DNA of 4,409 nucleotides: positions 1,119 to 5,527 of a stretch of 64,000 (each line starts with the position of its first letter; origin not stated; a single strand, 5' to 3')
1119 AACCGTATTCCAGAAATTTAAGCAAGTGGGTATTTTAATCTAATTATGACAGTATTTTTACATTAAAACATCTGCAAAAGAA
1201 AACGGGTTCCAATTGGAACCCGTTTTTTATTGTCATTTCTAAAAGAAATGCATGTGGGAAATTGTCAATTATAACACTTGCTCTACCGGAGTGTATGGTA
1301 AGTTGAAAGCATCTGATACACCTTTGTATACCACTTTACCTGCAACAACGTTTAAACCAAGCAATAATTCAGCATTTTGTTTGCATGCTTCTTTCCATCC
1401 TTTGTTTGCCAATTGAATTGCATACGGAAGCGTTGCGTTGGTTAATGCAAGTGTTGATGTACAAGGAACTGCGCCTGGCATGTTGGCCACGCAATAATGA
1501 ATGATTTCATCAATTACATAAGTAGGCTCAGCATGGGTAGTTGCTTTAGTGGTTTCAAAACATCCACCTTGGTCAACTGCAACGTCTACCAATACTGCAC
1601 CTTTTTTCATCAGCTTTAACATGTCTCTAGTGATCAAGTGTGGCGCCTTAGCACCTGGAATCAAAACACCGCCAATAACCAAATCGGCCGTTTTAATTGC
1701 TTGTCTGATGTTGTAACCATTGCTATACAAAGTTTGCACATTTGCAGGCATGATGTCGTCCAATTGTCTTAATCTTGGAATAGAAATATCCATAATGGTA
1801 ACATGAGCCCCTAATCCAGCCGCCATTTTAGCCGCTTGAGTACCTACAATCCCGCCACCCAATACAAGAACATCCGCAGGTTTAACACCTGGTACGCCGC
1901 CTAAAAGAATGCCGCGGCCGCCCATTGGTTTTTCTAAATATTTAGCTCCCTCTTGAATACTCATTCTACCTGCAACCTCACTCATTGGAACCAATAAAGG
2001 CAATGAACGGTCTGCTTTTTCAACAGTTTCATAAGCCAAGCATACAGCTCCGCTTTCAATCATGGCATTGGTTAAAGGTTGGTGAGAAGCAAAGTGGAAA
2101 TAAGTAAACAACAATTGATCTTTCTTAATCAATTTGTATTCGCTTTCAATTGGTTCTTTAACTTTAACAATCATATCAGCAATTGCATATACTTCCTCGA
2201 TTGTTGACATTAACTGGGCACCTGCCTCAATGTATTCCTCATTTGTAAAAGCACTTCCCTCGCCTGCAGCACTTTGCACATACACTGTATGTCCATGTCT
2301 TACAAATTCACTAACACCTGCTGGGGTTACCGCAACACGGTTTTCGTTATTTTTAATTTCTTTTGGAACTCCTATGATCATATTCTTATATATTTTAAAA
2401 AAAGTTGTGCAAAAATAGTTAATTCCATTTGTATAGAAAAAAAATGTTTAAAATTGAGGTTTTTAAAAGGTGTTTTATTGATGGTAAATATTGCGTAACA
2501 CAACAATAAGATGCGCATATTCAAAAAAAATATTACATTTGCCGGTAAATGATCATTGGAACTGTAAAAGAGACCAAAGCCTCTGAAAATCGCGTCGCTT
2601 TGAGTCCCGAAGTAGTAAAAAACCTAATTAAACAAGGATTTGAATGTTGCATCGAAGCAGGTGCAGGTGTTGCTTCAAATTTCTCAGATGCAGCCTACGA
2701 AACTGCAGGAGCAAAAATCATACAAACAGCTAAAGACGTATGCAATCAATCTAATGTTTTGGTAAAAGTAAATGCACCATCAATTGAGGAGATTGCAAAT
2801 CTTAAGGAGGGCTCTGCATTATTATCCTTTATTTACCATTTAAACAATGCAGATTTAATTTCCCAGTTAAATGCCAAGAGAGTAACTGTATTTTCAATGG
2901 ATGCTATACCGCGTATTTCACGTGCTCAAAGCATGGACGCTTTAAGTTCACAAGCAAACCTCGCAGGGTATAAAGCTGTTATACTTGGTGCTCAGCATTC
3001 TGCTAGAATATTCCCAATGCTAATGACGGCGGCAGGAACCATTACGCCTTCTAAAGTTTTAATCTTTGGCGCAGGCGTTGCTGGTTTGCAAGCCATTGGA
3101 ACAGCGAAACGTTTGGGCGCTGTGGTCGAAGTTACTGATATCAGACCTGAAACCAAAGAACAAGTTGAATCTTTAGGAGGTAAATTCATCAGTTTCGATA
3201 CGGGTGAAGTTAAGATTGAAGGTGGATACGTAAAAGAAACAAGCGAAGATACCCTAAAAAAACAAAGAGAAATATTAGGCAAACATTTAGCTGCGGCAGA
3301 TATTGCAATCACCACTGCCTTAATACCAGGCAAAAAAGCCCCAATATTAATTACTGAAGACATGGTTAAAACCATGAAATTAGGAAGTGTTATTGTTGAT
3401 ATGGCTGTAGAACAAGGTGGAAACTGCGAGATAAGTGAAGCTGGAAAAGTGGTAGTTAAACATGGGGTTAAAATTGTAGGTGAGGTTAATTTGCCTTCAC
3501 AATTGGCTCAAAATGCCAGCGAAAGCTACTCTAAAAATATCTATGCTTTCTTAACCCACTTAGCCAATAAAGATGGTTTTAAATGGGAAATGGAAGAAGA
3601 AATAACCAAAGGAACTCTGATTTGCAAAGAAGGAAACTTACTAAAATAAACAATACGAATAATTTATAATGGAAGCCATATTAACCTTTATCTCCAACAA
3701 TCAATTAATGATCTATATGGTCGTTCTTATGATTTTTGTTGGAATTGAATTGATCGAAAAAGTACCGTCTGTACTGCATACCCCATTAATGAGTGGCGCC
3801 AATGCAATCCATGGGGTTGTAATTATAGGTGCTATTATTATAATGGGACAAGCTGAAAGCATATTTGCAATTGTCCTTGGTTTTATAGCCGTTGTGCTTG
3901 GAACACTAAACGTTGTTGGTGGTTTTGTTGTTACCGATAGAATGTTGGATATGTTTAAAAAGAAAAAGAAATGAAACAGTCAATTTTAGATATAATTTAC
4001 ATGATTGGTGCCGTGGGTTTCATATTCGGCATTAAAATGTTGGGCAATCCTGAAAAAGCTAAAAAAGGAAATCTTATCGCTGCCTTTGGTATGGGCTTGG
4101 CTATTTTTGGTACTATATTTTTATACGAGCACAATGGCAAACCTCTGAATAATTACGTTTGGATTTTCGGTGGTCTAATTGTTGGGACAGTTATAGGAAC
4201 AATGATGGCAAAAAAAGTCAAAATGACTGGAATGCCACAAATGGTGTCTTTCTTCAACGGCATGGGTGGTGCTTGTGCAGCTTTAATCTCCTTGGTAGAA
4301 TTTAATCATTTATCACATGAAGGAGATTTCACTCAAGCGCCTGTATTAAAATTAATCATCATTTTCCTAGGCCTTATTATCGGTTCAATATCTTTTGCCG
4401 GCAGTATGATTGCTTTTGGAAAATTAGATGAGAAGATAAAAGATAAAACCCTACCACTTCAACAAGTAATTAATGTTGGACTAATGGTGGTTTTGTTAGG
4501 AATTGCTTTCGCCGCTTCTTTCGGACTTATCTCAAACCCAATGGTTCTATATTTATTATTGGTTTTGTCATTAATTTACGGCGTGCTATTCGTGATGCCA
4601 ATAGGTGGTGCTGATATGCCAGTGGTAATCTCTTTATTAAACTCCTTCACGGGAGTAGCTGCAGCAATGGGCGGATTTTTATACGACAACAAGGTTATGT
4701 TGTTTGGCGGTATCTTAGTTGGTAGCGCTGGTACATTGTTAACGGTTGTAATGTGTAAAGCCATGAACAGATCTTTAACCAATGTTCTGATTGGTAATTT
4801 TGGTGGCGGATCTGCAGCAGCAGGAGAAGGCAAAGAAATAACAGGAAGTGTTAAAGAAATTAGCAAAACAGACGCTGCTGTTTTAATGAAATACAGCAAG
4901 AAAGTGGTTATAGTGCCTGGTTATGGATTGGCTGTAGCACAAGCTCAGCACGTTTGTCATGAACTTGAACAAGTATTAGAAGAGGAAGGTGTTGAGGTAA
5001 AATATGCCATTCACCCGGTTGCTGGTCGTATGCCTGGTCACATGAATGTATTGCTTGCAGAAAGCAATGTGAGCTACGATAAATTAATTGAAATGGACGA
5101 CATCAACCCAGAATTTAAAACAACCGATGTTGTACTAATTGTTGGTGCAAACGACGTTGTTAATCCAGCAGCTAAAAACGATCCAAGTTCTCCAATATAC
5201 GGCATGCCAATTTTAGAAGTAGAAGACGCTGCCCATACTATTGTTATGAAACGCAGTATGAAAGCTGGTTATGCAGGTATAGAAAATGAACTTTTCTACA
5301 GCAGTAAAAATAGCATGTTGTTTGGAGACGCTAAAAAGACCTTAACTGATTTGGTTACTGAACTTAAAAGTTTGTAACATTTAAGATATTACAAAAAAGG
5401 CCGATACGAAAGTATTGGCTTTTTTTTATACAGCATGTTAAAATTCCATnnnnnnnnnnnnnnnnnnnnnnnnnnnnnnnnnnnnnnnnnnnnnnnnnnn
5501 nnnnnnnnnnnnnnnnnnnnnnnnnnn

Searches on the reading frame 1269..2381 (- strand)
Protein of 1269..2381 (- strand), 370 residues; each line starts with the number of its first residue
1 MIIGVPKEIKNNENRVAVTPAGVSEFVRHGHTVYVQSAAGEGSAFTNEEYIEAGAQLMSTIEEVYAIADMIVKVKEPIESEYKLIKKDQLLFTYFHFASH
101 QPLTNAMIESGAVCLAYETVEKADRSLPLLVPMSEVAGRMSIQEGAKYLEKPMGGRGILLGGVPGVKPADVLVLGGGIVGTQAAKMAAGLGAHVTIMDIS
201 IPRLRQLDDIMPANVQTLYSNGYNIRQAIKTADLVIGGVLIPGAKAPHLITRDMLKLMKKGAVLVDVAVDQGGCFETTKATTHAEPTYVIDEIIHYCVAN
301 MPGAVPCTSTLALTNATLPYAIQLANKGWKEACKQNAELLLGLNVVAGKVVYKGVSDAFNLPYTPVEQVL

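Call 86: search_protein_families(library=pfam, proteins=[window:1269-2381:-], max_evalue=0.00001)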
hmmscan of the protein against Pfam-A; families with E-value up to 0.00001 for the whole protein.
window:1269-2381:- (370 aa): 5 families
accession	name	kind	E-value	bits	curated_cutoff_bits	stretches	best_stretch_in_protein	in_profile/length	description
PF01262.27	AlaDh_PNT_C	-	4.6e-89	297.9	23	1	141-353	1-214/214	Alanine dehydrogenase/PNT, C-terminal domain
PF05222.21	AlaDh_PNT_N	-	3.3e-48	163.8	30.4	1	4-137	1-136/136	Alanine dehydrogenase/PNT, N-terminal domain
PF02826.25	2-Hacid_dh_C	-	8.5e-09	35.5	25.1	1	169-268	37-127/178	D-isomer specific 2-hydroxyacid dehydrogenase, NAD binding domain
PF07992.20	Pyr_redox_2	-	2.1e-06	27.8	26.1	0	167-211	141-185/291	Pyridine nucleotide-disulphide oxidoreductase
PF00070.33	Pyr_redox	-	6.2e-06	27.1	22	0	171-219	2-50/82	Pyridine nucleotide-disulphide oxidoreductase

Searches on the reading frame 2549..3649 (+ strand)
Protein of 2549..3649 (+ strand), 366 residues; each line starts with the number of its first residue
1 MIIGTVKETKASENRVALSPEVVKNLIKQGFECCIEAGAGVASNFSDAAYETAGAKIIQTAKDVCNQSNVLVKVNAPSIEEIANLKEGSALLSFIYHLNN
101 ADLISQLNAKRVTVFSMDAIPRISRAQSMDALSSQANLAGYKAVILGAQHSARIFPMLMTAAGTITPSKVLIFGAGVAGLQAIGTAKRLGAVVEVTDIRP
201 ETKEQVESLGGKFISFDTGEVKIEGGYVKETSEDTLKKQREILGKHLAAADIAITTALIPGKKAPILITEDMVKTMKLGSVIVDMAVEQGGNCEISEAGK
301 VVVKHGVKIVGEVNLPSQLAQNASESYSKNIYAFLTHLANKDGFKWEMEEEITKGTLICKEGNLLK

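Call 86: search_protein_families(library=pfam, proteins=[window:2549-3649:+], max_evalue=0.00001)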
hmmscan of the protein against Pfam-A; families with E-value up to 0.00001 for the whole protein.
window:2549-3649:+ (366 aa): 2 families
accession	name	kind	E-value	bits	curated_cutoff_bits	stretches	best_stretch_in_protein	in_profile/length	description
PF01262.27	AlaDh_PNT_C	-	3e-68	229.9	23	1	143-365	1-212/214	Alanine dehydrogenase/PNT, C-terminal domain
PF05222.21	AlaDh_PNT_N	-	5.4e-45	153.4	30.4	1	5-139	2-136/136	Alanine dehydrogenase/PNT, N-terminal domain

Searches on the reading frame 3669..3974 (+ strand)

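Call 86: search_protein_families(library=pfam, proteins=[window:3669-3974:+], max_evalue=0.00001)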
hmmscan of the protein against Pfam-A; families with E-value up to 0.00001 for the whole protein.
window:3669-3974:+ (101 aa): 1 family
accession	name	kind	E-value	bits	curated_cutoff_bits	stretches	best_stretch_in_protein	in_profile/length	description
PF12769.12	PNTB_4TM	-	3.2e-33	114.5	26.2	1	15-98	2-85/85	4TM region of pyridine nucleotide transhydrogenase, mitoch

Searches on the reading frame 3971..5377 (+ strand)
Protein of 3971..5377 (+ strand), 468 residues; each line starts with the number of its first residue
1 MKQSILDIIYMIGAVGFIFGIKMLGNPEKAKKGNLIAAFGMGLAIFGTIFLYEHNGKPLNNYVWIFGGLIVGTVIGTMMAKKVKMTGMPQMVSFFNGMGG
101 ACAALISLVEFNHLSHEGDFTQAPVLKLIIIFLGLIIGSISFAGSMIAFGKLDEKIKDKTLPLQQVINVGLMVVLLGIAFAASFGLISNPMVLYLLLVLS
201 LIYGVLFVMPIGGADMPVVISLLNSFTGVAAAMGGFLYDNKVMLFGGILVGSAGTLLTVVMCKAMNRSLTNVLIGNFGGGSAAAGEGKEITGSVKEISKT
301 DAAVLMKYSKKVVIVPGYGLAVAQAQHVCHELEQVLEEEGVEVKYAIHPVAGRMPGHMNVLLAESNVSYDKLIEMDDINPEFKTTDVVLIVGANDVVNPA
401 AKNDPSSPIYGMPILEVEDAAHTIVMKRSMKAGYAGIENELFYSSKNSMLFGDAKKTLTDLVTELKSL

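Call 86: search_protein_families(library=pfam, proteins=[window:3971-5377:+], max_evalue=0.00001)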
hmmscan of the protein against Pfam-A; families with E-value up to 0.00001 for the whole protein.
window:3971-5377:+ (468 aa): 1 family
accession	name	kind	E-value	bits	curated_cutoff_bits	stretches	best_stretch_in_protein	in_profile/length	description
PF02233.22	PNTB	-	5.2e-180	599.7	31.7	1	8-463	3-455/456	NAD(P) transhydrogenase beta subunit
